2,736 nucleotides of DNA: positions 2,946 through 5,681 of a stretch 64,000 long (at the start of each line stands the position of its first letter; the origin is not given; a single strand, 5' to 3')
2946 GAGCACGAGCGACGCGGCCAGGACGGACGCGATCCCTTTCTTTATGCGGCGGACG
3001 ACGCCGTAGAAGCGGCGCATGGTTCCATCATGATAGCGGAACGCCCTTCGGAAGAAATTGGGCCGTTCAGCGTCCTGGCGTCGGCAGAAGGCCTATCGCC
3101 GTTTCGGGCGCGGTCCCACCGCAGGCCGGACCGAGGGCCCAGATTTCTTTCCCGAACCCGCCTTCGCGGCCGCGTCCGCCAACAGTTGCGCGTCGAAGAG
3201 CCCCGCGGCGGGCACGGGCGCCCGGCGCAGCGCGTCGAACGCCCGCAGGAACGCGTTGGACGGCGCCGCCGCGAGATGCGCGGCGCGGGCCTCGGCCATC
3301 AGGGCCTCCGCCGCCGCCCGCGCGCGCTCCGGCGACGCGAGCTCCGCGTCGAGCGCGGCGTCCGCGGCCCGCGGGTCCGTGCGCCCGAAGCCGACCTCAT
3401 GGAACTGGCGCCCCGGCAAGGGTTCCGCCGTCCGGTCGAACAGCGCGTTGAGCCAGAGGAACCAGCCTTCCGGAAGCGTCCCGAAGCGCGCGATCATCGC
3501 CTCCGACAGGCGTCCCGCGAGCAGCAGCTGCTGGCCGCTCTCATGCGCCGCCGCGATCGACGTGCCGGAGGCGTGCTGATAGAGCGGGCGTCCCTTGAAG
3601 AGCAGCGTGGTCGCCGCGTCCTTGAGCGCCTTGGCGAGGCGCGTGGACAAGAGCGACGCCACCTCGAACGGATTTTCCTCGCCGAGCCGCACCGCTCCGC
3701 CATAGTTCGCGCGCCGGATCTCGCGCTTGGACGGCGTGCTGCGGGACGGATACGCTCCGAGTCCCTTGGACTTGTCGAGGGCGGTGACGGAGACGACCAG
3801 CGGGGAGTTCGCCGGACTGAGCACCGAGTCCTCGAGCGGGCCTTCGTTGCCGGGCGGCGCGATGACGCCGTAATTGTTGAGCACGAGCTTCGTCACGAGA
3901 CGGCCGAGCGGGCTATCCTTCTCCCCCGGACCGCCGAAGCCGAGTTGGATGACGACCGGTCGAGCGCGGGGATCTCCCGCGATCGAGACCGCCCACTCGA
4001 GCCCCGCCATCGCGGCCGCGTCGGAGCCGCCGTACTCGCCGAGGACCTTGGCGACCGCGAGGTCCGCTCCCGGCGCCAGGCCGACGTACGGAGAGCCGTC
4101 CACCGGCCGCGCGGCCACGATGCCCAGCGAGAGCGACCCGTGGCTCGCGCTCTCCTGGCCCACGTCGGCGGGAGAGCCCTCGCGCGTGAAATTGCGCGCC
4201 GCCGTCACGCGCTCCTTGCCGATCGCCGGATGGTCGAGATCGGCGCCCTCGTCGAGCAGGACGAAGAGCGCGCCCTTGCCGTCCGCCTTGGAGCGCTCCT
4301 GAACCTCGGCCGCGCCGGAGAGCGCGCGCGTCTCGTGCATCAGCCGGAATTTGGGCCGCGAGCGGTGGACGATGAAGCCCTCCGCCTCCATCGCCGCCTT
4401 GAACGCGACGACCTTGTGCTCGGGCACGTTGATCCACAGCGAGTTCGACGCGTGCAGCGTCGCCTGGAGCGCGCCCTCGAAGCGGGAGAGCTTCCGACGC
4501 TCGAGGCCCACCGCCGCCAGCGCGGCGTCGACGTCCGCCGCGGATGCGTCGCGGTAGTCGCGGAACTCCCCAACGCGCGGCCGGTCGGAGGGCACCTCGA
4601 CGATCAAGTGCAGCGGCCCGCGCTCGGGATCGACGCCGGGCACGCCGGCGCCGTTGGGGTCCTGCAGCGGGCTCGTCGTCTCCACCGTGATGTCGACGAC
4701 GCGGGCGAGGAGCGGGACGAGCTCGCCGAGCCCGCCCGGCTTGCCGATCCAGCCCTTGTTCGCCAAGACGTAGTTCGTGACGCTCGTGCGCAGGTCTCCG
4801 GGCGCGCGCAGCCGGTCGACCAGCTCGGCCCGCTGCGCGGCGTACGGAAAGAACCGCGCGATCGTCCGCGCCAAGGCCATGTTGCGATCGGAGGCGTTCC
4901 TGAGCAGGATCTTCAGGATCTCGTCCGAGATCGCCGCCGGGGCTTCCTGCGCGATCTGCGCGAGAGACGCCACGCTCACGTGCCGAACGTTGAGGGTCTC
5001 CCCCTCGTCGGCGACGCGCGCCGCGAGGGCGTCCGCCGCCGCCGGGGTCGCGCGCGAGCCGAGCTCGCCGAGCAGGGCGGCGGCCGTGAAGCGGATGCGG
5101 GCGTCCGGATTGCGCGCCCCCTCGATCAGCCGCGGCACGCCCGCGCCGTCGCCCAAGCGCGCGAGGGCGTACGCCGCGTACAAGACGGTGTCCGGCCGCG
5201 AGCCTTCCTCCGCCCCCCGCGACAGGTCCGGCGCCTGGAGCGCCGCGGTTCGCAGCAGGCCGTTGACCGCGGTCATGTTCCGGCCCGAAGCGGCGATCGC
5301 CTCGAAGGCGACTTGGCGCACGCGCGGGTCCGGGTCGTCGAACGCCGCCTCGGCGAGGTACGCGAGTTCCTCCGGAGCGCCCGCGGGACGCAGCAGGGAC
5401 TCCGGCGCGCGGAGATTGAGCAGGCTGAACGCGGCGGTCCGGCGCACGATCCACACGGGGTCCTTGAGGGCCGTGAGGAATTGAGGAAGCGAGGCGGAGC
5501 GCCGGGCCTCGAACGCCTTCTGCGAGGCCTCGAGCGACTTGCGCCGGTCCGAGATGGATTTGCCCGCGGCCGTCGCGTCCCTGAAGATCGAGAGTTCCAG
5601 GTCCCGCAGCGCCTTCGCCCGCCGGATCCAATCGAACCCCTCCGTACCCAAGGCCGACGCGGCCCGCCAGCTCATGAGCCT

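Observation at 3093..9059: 1988-aa membrane-anchored protein combining an HExxH motif, two complete subtilisin domains and HEAT repeats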

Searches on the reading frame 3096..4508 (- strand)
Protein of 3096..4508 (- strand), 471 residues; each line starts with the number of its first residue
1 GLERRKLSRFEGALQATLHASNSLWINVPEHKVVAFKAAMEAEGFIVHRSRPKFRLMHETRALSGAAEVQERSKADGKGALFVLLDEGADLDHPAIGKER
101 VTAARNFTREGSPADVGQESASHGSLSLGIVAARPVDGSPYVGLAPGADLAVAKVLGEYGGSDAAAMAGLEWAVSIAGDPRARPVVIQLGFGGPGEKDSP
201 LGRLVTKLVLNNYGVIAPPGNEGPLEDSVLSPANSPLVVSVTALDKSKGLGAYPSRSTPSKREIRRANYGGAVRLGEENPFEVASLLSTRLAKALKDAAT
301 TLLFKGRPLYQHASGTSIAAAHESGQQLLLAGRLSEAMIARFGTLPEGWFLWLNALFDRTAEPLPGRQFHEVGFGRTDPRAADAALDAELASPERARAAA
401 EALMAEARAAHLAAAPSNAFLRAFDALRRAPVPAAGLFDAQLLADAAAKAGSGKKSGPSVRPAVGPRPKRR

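Call 6: search_protein_families(library=pfam, proteins=[window:3096-4508:-], max_evalue=10)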
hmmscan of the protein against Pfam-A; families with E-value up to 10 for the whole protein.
seq(471 aa): 1 family
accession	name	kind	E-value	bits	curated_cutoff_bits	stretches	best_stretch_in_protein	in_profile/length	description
PF00082.27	Peptidase_S8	-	1.2e-14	54.8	21.8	1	78-330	2-253/288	Subtilase family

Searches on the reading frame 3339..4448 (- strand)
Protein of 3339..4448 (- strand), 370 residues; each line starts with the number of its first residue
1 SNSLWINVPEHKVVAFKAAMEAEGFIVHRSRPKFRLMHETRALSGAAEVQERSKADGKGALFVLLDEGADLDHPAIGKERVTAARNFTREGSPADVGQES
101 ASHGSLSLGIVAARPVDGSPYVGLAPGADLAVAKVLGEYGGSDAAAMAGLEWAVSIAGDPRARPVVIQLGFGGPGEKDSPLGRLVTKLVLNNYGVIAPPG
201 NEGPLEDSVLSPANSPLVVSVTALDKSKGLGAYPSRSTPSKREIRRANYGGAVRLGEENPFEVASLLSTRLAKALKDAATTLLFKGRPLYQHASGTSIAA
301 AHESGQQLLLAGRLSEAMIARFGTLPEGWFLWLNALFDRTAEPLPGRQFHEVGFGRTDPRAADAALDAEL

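Call 67: search_solved_structures(query=window:3339-4448:-, max_evalue=0.00001, show_alignments=2)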
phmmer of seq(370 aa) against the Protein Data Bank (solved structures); distinct sequences matched with E-value up to 0.00001: 11.
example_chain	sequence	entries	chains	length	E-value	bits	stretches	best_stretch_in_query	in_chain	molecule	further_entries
6f9m_A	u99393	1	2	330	9.2e-17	64.5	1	47-228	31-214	Serine protease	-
7xr8_A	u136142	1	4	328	4.5e-16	62.2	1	55-244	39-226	Major intracellular serine protease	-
2xrm_A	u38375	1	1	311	6.4e-14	55.2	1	51-227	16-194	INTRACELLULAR SUBTILISIN PROTEASE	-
2x8j_A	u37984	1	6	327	9.7e-14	54.6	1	51-226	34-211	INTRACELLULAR SUBTILISIN PROTEASE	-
2wv7_A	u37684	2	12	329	9.9e-14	54.5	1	51-226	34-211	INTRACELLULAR SUBTILISIN PROTEASE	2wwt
7y6m_C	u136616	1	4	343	2.2e-11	46.8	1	55-207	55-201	Intracellular serine protease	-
3afg_A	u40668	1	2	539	4.9e-10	42.4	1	55-240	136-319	Subtilisin-like serine protease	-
9ues_B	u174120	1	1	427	6.9e-10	41.9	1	55-240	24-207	Subtilisin-like serine protease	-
2gko_A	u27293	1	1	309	1e-08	38.1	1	53-245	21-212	microbial serine proteinases; subtilisin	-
1v6c_A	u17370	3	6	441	8.3e-07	31.8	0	60-233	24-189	alkaline serine protease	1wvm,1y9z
3ti9_A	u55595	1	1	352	4.1e-06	29.5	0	100-224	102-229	Serine protease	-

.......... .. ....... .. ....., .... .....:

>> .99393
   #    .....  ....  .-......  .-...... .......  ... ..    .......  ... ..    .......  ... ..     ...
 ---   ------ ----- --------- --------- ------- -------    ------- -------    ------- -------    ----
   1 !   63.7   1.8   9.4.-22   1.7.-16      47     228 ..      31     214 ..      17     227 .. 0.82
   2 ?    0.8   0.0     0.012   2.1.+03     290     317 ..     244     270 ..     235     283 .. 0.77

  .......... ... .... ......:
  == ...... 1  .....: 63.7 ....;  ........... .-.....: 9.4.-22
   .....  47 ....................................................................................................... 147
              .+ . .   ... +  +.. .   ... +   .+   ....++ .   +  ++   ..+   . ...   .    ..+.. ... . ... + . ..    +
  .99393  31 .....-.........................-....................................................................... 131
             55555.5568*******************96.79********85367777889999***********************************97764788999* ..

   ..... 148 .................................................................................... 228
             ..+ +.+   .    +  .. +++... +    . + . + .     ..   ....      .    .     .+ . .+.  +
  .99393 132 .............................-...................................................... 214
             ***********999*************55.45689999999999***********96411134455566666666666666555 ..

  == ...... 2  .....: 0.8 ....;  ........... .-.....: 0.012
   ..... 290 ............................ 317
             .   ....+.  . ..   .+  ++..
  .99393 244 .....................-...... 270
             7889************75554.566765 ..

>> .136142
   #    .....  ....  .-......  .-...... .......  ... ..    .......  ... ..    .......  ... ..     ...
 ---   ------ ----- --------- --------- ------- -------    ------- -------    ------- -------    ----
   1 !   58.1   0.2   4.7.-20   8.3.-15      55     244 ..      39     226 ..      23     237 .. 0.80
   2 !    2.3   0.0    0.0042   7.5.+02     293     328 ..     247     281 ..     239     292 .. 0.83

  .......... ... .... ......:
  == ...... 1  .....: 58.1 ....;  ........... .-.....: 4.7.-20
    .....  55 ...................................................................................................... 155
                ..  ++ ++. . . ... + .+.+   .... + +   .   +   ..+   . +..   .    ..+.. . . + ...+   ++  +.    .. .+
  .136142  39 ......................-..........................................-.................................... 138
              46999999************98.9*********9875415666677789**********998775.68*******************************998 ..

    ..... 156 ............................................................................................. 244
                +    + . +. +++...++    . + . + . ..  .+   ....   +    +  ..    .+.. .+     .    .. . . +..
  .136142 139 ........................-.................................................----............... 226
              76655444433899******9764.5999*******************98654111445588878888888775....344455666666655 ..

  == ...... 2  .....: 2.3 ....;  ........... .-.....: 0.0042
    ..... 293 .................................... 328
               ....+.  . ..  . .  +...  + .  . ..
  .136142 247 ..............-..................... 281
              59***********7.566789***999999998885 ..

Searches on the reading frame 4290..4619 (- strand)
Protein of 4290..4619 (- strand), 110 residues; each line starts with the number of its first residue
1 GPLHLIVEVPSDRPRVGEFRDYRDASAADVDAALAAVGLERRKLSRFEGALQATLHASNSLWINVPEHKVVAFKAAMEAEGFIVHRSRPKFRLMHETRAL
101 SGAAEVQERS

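Call 69: search_protein_families(library=pfam, proteins=[window:4290-4619:-], max_evalue=10)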
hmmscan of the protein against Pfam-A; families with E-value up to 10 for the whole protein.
seq(110 aa): 1 family
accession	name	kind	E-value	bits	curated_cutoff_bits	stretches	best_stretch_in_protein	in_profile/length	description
PF18290.7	Nudix_hydro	-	0.05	14.1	26.5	1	57-94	40-76/80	Nudix hydrolase domain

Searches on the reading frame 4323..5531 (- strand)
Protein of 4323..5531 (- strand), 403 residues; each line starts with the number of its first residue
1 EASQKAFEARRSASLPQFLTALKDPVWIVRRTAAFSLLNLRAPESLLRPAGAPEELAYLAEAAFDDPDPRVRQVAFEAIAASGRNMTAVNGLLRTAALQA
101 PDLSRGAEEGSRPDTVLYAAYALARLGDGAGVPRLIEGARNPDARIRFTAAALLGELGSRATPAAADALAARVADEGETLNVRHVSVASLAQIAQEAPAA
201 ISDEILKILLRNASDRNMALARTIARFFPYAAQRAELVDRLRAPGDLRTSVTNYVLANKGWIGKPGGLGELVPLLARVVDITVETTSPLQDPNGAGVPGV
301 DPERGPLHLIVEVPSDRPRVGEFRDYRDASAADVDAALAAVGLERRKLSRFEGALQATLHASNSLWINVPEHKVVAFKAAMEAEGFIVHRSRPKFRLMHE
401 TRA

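Call 6: search_protein_families(library=pfam, proteins=[window:4323-5531:-], max_evalue=10)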
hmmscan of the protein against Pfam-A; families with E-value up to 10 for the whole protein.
seq(403 aa): 6 families
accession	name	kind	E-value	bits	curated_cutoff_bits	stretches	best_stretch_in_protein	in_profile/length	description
PF13646.12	HEAT_2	-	1.7e-14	54.3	27.7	2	107-191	8-88/88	HEAT repeats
PF02985.28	HEAT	-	3.2e-14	52.1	23.5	3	15-39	2-26/31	HEAT repeat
PF03130.22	HEAT_PBS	-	2.1e-05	25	20.9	1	118-138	4-24/27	PBS lyase HEAT-like repeat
PF12717.13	Cnd1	-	0.00067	20.2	26.4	1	18-78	26-81/162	non-SMC mitotic condensation complex subunit 1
PF00514.29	Arm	-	0.14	12.7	20.6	0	131-157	13-39/41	Armadillo/beta-catenin-like repeat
PF13513.12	HEAT_EZ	-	3.6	8.7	27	1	27-79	1-52/55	HEAT-like repeat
